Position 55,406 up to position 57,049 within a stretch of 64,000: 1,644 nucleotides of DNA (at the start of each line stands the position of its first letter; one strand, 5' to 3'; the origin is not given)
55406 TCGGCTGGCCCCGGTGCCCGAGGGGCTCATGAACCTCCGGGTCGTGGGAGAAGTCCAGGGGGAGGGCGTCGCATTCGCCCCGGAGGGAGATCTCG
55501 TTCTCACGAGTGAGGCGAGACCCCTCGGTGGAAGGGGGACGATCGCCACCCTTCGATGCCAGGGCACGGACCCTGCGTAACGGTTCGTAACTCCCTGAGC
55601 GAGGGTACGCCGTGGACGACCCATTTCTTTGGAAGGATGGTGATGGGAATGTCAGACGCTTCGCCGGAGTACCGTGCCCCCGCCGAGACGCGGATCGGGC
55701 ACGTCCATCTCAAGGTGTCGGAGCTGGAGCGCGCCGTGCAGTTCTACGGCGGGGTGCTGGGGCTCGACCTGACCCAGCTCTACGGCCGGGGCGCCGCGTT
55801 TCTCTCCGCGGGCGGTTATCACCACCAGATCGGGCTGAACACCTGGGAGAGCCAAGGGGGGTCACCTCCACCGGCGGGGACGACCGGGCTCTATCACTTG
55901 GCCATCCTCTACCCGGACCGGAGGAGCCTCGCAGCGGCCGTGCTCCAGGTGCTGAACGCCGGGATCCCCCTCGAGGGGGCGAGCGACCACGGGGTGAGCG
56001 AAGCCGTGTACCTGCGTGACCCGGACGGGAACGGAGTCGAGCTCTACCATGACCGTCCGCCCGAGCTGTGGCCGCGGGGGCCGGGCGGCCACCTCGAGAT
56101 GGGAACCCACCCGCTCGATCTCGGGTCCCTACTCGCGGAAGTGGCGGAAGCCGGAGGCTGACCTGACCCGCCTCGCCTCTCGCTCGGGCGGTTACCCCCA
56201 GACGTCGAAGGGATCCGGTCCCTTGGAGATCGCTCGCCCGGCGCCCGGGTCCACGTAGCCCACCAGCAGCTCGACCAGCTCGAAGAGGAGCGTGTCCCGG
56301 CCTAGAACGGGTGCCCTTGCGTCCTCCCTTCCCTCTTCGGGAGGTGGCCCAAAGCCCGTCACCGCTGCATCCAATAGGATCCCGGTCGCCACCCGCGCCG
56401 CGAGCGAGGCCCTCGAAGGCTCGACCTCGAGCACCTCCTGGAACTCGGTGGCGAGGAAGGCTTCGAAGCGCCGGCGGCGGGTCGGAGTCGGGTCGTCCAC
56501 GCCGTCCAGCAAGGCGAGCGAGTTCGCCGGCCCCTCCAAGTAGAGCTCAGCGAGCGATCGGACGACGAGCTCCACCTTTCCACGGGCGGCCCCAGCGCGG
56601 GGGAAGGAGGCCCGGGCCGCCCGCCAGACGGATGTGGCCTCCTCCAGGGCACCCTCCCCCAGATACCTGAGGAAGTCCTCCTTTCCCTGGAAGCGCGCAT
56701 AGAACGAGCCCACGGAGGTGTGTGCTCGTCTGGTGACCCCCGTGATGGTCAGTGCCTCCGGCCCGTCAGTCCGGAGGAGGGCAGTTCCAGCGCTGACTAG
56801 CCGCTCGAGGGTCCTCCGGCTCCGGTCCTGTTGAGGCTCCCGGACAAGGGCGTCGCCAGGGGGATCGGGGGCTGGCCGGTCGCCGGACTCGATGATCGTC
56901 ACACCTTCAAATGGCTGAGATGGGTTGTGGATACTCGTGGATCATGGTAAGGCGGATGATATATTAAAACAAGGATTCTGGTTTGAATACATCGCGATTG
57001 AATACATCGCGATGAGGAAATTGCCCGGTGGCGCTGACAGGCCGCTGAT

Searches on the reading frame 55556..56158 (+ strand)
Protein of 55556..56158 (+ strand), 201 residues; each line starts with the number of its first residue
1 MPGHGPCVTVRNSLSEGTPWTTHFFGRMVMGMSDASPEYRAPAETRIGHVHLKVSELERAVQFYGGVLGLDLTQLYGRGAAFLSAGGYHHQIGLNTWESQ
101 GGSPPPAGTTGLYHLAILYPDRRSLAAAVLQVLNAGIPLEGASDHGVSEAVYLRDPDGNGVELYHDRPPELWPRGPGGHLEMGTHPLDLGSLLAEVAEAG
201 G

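Call 75: search_protein_families(library=pfam, proteins=[window:55556-56158:+], max_evalue=0.0001)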
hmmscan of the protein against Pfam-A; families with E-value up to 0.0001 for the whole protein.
window:55556-56158:+ (201 aa): 1 family
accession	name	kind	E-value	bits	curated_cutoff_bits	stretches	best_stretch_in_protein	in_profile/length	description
PF00903.31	Glyoxalase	-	3.8e-14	53.5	20.6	1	46-163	1-121/121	Glyoxalase/Bleomycin resistance protein/Dioxygenase superfamily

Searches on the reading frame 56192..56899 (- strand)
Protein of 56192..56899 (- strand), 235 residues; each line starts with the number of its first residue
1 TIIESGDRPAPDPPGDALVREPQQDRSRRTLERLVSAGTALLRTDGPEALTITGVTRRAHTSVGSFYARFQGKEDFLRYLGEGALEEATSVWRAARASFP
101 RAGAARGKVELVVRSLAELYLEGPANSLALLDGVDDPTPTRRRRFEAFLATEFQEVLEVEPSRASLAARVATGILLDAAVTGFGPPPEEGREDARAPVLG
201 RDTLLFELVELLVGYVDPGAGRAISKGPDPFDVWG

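Call 75: search_protein_families(library=pfam, proteins=[window:56192-56899:-], max_evalue=0.0001)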
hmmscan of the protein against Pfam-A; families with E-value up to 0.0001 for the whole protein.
window:56192-56899:- (235 aa): 1 family
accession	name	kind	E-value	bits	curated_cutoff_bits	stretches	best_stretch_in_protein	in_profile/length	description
PF00440.29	TetR_N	-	3.1e-08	33.7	24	1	35-79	2-46/47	Bacterial regulatory proteins, tetR family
